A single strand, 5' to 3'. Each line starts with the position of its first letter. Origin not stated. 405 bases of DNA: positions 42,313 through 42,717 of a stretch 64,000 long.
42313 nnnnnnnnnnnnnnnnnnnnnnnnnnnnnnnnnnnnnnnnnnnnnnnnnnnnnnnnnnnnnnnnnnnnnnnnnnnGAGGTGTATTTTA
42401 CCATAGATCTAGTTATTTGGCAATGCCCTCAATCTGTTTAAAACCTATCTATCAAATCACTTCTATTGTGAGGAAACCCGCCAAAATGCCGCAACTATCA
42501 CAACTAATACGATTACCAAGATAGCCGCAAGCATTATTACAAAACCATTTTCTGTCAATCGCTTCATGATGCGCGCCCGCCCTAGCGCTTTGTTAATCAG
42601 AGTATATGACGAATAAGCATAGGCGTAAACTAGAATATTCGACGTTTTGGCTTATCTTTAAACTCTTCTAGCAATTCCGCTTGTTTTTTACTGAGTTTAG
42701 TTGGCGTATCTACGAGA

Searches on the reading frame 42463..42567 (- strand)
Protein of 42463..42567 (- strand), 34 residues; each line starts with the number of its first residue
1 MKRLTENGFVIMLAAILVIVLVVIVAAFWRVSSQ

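Call 5: search_protein_families(library=ncbifam, proteins=[window:42463-42567:-], max_evalue=1)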
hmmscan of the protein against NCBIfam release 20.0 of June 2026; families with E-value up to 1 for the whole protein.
window:42463-42567:- (34 aa): 3 families
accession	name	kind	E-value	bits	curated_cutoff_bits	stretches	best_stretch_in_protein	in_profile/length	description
NF051431.1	Rv0361_Cterm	subfamily_domain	0.16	12.1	37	1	7-32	3-28/140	Rv0361 family membrane protein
NF045750.1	MPN338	equivalog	0.22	9.8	430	1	5-29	608-632/642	MPN338 family protein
NF042931.1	SAG1386_EF1546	equivalog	0.58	10.2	80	1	9-30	31-52/158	SAG1386/EF1546 family surface-associated protein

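Call 6: search_protein_families(library=pfam, proteins=[window:42463-42567:-], max_evalue=1)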
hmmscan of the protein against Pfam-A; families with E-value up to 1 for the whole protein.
window:42463-42567:- (34 aa): 1 family
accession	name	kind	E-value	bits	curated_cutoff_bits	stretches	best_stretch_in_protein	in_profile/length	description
PF10717.14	ODV-E18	-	0.15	12.4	28.1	1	2-26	20-44/87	Occlusion-derived virus envelope protein ODV-E18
